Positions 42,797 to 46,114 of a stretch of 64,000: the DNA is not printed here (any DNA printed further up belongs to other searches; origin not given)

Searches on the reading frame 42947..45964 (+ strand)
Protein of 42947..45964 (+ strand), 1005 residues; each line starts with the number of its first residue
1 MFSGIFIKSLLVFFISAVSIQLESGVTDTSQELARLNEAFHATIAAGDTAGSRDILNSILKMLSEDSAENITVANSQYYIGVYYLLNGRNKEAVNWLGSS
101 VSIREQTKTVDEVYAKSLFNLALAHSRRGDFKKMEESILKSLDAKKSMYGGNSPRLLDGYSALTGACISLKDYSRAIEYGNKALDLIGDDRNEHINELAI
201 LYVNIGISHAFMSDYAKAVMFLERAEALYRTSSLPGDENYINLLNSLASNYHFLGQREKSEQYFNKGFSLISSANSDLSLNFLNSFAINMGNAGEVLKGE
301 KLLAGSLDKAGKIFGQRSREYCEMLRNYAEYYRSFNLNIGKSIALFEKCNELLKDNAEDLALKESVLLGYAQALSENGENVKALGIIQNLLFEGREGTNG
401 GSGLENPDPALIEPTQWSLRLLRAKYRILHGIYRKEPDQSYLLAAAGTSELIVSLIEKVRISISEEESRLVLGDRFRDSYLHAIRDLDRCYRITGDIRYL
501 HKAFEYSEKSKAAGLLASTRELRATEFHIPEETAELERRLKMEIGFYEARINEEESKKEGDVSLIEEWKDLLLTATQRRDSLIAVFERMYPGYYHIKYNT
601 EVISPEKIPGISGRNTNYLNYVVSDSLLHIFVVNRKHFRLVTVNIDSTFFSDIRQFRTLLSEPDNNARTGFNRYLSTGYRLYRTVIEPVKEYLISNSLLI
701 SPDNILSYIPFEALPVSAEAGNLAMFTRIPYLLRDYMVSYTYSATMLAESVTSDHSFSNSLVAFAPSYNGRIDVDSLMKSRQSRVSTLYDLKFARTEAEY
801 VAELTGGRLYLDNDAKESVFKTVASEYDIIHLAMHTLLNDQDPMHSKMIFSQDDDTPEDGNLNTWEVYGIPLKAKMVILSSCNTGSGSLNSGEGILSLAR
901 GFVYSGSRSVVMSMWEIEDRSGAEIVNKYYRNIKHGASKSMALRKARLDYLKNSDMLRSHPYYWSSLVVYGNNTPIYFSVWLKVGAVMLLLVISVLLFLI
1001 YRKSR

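Call 4: search_protein_families(library=pfam, proteins=[window:42947-45964:+])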
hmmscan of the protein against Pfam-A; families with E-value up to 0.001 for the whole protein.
window:42947-45964:+ (1005 aa): 9 families
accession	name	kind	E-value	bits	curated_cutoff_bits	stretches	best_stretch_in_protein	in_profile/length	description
PF12770.12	CHAT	-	1.8e-54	185.6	24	1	678-972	4-289/289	CHAT domain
PF13424.12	TPR_12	-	1e-24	87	30.1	2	198-267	2-71/77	Tetratricopeptide repeat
PF13181.12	TPR_8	-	2e-11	43.5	25.7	0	243-270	3-30/34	Tetratricopeptide repeat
PF07719.23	TPR_2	-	6.5e-08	32.5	27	0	166-186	10-30/34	Tetratricopeptide repeat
PF00515.34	TPR_1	-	1e-07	31.9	27.8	0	200-229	2-31/34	Tetratricopeptide repeat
PF13374.12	TPR_10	-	1.2e-05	25.6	27.5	0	73-107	1-35/42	Tetratricopeptide repeat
PF24885.1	TPR_NPHP3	-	9.6e-05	22.3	100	0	65-164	90-190/239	Nephrocystin-3 TPR domain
PF13176.12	TPR_7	-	0.00012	22.4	27.9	0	117-146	1-30/36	Tetratricopeptide repeat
PF22871.2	AimR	-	0.00037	20.2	26.7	0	14-81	212-275/309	AimR transcriptional regulator-like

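Call 5: search_protein_families(library=ncbifam, proteins=[window:42947-45964:+], max_evalue=1)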
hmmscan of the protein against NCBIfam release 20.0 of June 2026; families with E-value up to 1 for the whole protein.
window:42947-45964:+ (1005 aa): 8 families
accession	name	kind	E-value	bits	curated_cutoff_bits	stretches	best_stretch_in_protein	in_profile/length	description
NF040586.1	FxSxx_TPR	equivalog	6.8e-08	31.4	300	2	170-389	441-665/830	FxSxx-COOH system tetratricopeptide repeat protein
NF053520.1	HK_Porph_FimS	equivalog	3.2e-06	25.7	600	1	171-354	98-275/618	sensor histidine kinase FimS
NF053617.1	SARPRegAfsRStmc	equivalog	0.0036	15.3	1430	1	62-275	764-970/986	SARP-family global regulator AfsR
NF047558.1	TPR_END_plus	domain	0.0045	16.9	32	0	77-106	2-31/56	TPR end-of-group domain-containing protein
NF047507.1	TPR_BatC_Lepto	exception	0.029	13.8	175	1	102-145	83-126/214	TPR repeat-containing protein BatC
NF002725.1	PRK02603.1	equivalog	0.12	12.4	143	1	172-221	50-101/173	photosystem I assembly protein Ycf3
NF041237.1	CAS_csx29_CRASP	exception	0.14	11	300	1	817-934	515-629/670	type III-E CRISPR-associated TPR-CHAT protein Csx29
NF041717.1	HaaA_phane_TPR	equivalog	0.39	8.7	1125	0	30-148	709-825/882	cyclophane-containing RiPP biosynthesis TPR protein HaaT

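Call 50: search_solved_structures(query=window:42947-45964:+, max_evalue=0.01)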
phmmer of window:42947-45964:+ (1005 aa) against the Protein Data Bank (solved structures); distinct sequences matched with E-value up to 0.01: 16.
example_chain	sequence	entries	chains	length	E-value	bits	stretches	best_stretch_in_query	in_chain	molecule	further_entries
5oj8_A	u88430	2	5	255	2.7e-06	28.8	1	72-186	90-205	Kinesin light chain 1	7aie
7ai4_A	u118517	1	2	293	4e-06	28.2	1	72-186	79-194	Isoform C of Kinesin light chain 1,Isoform C of Kinesin light chain 1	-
3nf1_A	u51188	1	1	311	5e-06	27.9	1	72-187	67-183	Kinesin light chain 1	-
6fuz_A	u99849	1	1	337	7.9e-06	27.3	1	73-185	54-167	Kinesin light chain 1,Kinesin light chain 1,C-Jun-amino-terminal kinase-interacting protei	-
6fv0_A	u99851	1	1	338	8e-06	27.3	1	73-185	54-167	Kinesin light chain 1,Torsin-1A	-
6swu_A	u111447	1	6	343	8.4e-06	27.2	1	73-185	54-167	Kinesin light chain 1,Kinesin light chain 1,TPR domain of kinesin light chain 1 in complex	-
9pmb_C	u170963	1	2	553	2.1e-05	25.9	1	72-187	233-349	Kinesin light chain 1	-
3ceq_A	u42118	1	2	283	0.00011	23.5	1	72-186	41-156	Kinesin light chain 2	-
3edt_B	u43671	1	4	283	0.00014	23.1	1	72-171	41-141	Kinesin light chain 2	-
3zfw_A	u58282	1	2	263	0.00028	22.1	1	73-186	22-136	KINESIN LIGHT CHAIN 2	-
6ejn_A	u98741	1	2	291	0.00031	22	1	72-185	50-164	Kinesin light chain 2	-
6f9i_A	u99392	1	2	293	0.00032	22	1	72-185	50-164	Kinesin light chain 2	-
5ojf_A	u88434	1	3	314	0.00037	21.7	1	72-186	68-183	Kinesin light chain 2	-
5fjy_A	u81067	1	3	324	0.0004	21.6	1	72-186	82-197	KINESIN LIGHT CHAIN 2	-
7obi_A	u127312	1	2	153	0.0025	19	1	115-276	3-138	CTPR-rv4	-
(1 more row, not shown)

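Call 61: find_homologous_proteins(query=window:42947-45964:+, max_evalue=1e-10)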
Query window:42947-45964:+ (1005 aa): 150 proteins with E <= 1e-10 among 8000 candidates; the best 120 are listed.
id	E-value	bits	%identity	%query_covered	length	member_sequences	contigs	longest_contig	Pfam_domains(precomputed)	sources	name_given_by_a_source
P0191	0.0e+0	1971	88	100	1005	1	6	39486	PF00515.35,PF13424.13,PF12770.13,PF13181.13,PF07719.24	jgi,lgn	jgi:CHAT domain-containing protein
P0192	0.0e+0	1970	89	100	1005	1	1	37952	PF00515.35,PF13424.13,PF12770.13,PF13181.13,PF07719.24,PF13374.13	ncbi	ncbi:MAG: CHAT domain-containing tetratricopeptide repeat protein [Bacteroidales bacterium]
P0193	0.0e+0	1970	88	100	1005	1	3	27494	PF00515.35,PF13424.13,PF12770.13,PF13181.13,PF07719.24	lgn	-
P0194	0.0e+0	1968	89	100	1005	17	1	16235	PF00515.35,PF13424.13,PF13176.13,PF12770.13,PF13181.13,PF07719.24,PF13374.13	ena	-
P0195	0.0e+0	1965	88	100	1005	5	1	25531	PF00515.35,PF13424.13,PF12770.13,PF13181.13,PF07719.24,PF13374.13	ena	-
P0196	0.0e+0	1961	87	100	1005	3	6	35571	PF00515.35,PF13424.13,PF12770.13,PF13181.13,PF07719.24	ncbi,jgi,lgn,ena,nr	ncbi:MAG: CHAT domain-containing tetratricopeptide repeat protein [Bacteroidales bacterium]|jgi:CHAT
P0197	0.0e+0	1956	87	100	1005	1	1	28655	PF00515.35,PF13424.13,PF12770.13,PF13181.13,PF07719.24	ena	-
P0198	0.0e+0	1945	87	100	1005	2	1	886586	PF00515.35,PF13424.13,PF12770.13,PF13181.13,PF07719.24,PF13374.13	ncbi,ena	-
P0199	0.0e+0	1912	86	100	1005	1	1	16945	PF00515.35,PF13424.13,PF12770.13,PF13181.13,PF07719.24,PF13374.13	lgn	-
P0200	0.0e+0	1849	86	97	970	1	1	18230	PF00515.35,PF13424.13,PF12770.13,PF13181.13,PF07719.24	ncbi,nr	ncbi:MAG: CHAT domain-containing protein [Bacteroidales bacterium]|nr:CHAT domain-containing protein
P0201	0.0e+0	1819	81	100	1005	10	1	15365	PF13424.13,PF12770.13,PF13181.13,PF07719.24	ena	-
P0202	0.0e+0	1617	73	100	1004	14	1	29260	PF00515.35,PF13424.13,PF12770.13,PF13181.13,PF07719.24,PF13374.13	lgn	-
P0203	0.0e+0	1539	69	100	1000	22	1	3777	PF00515.35,PF12895.14,PF13424.13,PF12770.13,PF13181.13,PF07719.24,PF13374.13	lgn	-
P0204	0.0e+0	1485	67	98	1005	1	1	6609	PF00515.35,PF13424.13,PF24885.2,PF12770.13,PF13181.13,PF07719.24,PF13374.13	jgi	-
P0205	0.0e+0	1350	63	99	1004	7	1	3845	PF00515.35,PF13424.13,PF12770.13,PF13181.13,PF07719.24,PF13374.13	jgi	-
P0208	0.0e+0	1335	62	100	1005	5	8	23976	PF00515.35,PF13424.13,PF12770.13,PF13181.13,PF07719.24,PF13374.13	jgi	jgi:CHAT domain-containing protein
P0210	0.0e+0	1329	63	97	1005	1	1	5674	PF00515.35,PF13424.13,PF12770.13,PF13181.13,PF07719.24,PF13374.13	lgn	-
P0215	0.0e+0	1318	62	97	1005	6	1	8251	PF00515.35,PF13424.13,PF12770.13,PF13181.13,PF07719.24,PF13374.13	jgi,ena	-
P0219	0.0e+0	1307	62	97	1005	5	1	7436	PF00515.35,PF13424.13,PF13176.13,PF21033.5,PF12770.13,PF13181.13,PF07719.24,PF13374.13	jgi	jgi:CHAT domain-containing protein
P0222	0.0e+0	1298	61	97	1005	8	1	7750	PF00515.35,PF13424.13,PF21033.5,PF12770.13,PF13181.13,PF07719.24,PF13374.13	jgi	-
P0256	0.0e+0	1061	50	99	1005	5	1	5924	PF00515.35,PF13424.13,PF12770.13,PF13181.13,PF07719.24,PF13374.13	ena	-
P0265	4.1e-296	1003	48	98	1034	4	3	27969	PF00515.35,PF13424.13,PF24885.2,PF12770.13,PF13181.13,PF07719.24,PF13374.13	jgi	jgi:CHAT domain-containing protein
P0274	5.9e-287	973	49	97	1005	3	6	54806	PF13424.13,PF12770.13,PF13181.13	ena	-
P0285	1.5e-256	872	44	96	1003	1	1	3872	PF00515.35,PF13424.13,PF12770.13,PF13181.13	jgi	jgi:CHAT domain-containing protein/tetratricopeptide (TPR) repeat protein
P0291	2.4e-103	365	29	89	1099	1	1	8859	PF13431.13,PF13176.13,PF24885.2,PF13428.13,PF12770.13,PF13374.13,PF17874.8,PF00515.35,PF13424.13,PF13432.13,PF13181.13,PF07719.24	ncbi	-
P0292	3.5e-80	288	30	58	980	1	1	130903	PF17874.8,PF00515.35,PF13424.13,PF13176.13,PF24885.2,PF13432.13,PF12770.13,PF13181.13,PF07719.24,PF13374.13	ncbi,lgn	ncbi:MAG: CHAT domain-containing tetratricopeptide repeat protein [Bacteroidota bacterium]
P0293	2.9e-77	279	27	88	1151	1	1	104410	PF13431.13,PF10952.16,PF13176.13,PF24885.2,PF18768.8,PF13428.13,PF12770.13,PF13374.13,PF14559.13,PF17874.8,PF00515.35,PF04212.25,PF13424.13,PF21033.5,PF13432.13,PF13181.13,PF07719.24,PF13174.13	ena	-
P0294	9.3e-76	274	27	81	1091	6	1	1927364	PF14559.13,PF00515.35,PF13424.13,PF12770.13,PF13181.13,PF07719.24,PF13374.13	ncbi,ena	-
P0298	8.9e-43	165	25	86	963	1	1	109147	PF00515.35,PF13424.13,PF24885.2,PF12770.13,PF13181.13,PF07719.24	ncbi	ncbi:MAG: CHAT domain-containing tetratricopeptide repeat protein [Bacteroidota bacterium]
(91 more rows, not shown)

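Call 62: find_encoding_contigs(protein=P0294, flank=10000, max_places=1)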
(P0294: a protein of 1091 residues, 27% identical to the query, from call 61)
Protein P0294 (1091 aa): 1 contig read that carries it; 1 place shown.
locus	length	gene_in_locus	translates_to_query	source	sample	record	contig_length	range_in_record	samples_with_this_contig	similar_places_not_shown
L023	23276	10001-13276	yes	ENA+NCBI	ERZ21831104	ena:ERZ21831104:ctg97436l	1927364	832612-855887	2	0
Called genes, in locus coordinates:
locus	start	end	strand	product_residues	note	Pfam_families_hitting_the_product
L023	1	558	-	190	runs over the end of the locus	PF02508:Rnf-Nqr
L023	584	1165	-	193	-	PF02508:Rnf-Nqr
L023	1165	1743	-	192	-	PF04205:FMN_bind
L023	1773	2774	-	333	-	PF03116:NQR2_RnfD_RnfE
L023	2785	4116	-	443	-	PF13375:RnfC_N, PF01512:Complex1_51K, PF10531:SLBB, PF13534:Fer4_17 (faint), PF13237:Fer4_10, PF12838:Fer4_7 (weak), PF13183:Fer4_8 (weak), PF13187:Fer4_9 (weak), +2 more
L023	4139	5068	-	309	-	PF04060:FeS, PF12838:Fer4_7, PF14697:Fer4_21, PF00037:Fer4, PF13484:Fer4_16, PF12838:Fer4_7, PF13187:Fer4_9, PF14697:Fer4_21, +11 more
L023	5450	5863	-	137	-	PF04246:RseC_MucC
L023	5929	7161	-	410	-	PF07670:Gate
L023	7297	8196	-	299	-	PF00512:HisKA, PF02518:HATPase_c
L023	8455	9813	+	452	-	PF18962:Por_Secre_tail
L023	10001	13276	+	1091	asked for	PF07719:TPR_2 (faint), PF00515:TPR_1 (faint), PF13181:TPR_8 (faint), PF13374:TPR_10 (faint), PF14559:TPR_19 (faint), PF13424:TPR_12 (weak), PF12770:CHAT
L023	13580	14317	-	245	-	PF12895:ANAPC3 (faint)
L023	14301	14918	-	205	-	PF04542:Sigma70_r2 (faint)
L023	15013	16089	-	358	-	PF00933:Glyco_hydro_3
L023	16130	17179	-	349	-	PF13365:Trypsin_2 (faint)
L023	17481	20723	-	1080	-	PF00580:UvrD-helicase, PF13245:AAA_19 (faint), PF13361:UvrD_C, PF13538:UvrD_C_2 (faint)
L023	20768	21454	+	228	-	PF13398:Peptidase_M50B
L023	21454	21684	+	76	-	-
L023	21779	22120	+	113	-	-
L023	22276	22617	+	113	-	PF01627:Hpt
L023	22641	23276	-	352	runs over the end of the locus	PF25063:ARM_TT21_C (faint), PF12569:NatA_aux_su (faint), PF13174:TPR_6 (faint), PF13428:TPR_14 (faint), PF23914:TPR_CcmH_CycH (faint), PF00515:TPR_1 (faint), PF07719:TPR_2 (faint), PF13432:TPR_16 (weak), +8 more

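Call 63: find_encoding_contigs(protein=P0292, flank=10000, max_places=1)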
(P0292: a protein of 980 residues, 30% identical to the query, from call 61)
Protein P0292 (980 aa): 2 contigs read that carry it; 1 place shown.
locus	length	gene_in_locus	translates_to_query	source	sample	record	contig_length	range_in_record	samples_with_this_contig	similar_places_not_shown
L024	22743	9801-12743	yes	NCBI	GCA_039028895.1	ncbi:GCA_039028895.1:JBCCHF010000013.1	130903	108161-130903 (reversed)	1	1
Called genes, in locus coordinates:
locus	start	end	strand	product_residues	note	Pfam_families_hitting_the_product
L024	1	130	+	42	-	PF06213:CobT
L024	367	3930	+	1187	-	PF13573:SprB, PF23664:Ig_Pom152 (faint), PF06259:Abhydrolase_8 (faint), PF13573:SprB, PF18962:Por_Secre_tail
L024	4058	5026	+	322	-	-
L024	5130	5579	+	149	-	PF01047:MarR, PF12802:MarR_2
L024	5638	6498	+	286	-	PF02678:Pirin, PF05726:Pirin_C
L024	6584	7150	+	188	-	PF02525:Flavodoxin_2 (weak), PF03358:FMN_red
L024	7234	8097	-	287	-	PF13428:TPR_14 (faint), PF14559:TPR_19 (faint), PF12895:ANAPC3 (faint), PF13414:TPR_11 (faint), PF13424:TPR_12 (faint), PF13431:TPR_17 (faint), PF00515:TPR_1 (weak), PF07719:TPR_2 (weak), +3 more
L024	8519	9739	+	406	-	PF00082:Peptidase_S8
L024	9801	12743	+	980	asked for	PF00515:TPR_1 (faint), PF07719:TPR_2 (faint), PF13181:TPR_8 (faint), PF13374:TPR_10 (faint), PF13432:TPR_16 (faint), PF13424:TPR_12, PF17874:TPR_MalT (weak), PF12770:CHAT, +2 more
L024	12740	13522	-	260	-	PF12895:ANAPC3 (faint), PF14559:TPR_19 (weak)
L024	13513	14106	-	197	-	-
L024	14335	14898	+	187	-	PF12833:HTH_18, PF00165:HTH_AraC (weak)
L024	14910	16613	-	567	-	PF07719:TPR_2 (faint), PF14559:TPR_19 (faint)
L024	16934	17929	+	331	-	PF08239:SH3_3 (weak)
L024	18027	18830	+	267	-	-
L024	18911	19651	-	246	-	PF00072:Response_reg, PF04397:LytTR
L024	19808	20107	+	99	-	PF19964:EAD11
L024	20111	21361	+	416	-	PF00005:ABC_tran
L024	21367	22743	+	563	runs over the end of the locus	-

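Call 64: find_encoding_contigs(protein=P0293, flank=10000, max_places=1)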
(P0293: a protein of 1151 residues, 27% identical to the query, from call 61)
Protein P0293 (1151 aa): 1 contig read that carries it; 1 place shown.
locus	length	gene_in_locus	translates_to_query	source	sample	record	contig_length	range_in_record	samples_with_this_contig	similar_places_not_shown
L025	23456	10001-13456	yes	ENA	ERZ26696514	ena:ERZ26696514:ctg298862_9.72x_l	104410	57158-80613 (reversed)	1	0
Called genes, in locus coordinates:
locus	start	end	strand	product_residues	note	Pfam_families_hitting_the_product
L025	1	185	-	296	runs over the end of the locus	PF00004:AAA, PF05496:RuvB_N (faint), PF07724:AAA_2 (weak), PF07726:AAA_3 (faint), PF07728:AAA_5, PF13191:AAA_16 (faint), PF13401:AAA_22 (weak)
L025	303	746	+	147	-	-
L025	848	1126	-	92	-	PF00076:RRM_1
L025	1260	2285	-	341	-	-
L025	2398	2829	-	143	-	PF12708:Pect-lyase_RHGA_epim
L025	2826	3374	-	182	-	PF01243:PNPOx_N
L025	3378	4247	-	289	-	PF00941:FAD_binding_5, PF03450:CO_deh_flav_C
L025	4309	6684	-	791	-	PF01315:Ald_Xan_dh_C, PF02738:MoCoBD_1, PF20256:MoCoBD_2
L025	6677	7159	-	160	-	PF00111:Fer2 (weak), PF01799:Fer2_2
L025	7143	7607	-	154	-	PF06240:COXG, PF10604:Polyketide_cyc2 (weak), PF11485:STK_08120-like (weak), PF08327:AHSA1 (weak)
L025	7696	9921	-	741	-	PF07715:Plug, PF00593:TonB_dep_Rec_b-barrel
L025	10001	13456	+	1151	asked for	PF24885:TPR_NPHP3, PF13424:TPR_12, PF00515:TPR_1, PF13424:TPR_12, PF24885:TPR_NPHP3, PF13424:TPR_12, PF00515:TPR_1, PF13374:TPR_10, +26 more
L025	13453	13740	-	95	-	PF00702:Hydrolase, PF13419:HAD_2 (weak)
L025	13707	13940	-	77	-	-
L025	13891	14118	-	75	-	-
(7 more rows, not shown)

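Call 74: search_protein_families(library=padloc, proteins=[window:42947-45964:+], max_evalue=0.001)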
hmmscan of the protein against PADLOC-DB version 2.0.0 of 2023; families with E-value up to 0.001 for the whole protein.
window:42947-45964:+ (1005 aa): 0 families

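Call 76: find_encoding_contigs(protein=P0298, flank=8000, max_places=1)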
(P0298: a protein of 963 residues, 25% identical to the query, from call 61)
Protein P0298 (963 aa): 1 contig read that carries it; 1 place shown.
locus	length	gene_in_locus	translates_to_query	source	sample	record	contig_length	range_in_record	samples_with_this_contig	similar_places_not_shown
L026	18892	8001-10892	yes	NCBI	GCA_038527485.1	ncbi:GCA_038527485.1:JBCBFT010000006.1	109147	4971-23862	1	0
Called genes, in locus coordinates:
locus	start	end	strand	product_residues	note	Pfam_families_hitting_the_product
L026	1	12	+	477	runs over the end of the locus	PF00171:Aldedh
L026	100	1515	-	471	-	PF00595:PDZ, PF13180:PDZ_2, PF17820:PDZ_6 (weak)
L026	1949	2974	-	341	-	PF00089:Trypsin, PF13365:Trypsin_2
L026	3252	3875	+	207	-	-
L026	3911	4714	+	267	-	-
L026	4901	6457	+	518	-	PF00082:Peptidase_S8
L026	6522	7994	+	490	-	PF00082:Peptidase_S8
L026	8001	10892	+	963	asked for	PF24885:TPR_NPHP3 (faint), PF00515:TPR_1 (faint), PF07719:TPR_2 (faint), PF13181:TPR_8 (faint), PF13424:TPR_12 (faint), PF12770:CHAT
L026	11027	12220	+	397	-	PF00144:Beta-lactamase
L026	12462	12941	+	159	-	PF10604:Polyketide_cyc2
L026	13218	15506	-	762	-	PF00324:AA_permease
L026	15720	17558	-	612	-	PF00801:PKD, PF18911:PKD_4, PF00801:PKD, PF18911:PKD_4, PF18962:Por_Secre_tail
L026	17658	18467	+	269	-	PF13580:SIS_2 (weak), PF22198:GKRP_SIS_2 (weak), PF22645:GKRP_SIS_N, PF01380:SIS (weak)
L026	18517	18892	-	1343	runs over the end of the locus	PF00128:Alpha-amylase (faint), PF13620:CarboxypepD_reg (faint), PF22544:HYDIN_VesB_CFA65-like_Ig (faint), PF13573:SprB (weak), PF11974:bMG3 (faint), PF17210:SdrD_B, PF17210:SdrD_B, PF18962:Por_Secre_tail, +1 more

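Call 77: find_encoding_contigs(protein=P0291, flank=8000, max_places=1)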
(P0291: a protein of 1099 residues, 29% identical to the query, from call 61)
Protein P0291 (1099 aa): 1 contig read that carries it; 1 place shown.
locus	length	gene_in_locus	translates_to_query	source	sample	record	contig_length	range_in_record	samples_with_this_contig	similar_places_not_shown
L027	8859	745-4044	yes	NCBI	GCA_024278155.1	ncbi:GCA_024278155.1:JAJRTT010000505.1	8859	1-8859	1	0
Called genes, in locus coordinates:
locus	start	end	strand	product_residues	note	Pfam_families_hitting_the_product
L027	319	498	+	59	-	-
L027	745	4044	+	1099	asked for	PF00515:TPR_1 (faint), PF07719:TPR_2 (faint), PF13176:TPR_7 (faint), PF13181:TPR_8 (faint), PF13374:TPR_10 (faint), PF13432:TPR_16 (faint), PF13424:TPR_12, PF12770:CHAT, +4 more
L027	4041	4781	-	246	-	PF00515:TPR_1 (faint), PF07719:TPR_2 (faint), PF13174:TPR_6 (faint)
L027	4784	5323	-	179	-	PF04542:Sigma70_r2 (weak)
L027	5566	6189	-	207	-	-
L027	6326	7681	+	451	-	PF02881:SRP54_N, PF00448:SRP54, PF06414:Zeta_toxin, PF02492:cobW (weak), PF02978:SRP_SPB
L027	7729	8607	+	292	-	PF00763:THF_DHG_CYH, PF02882:THF_DHG_CYH_C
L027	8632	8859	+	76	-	?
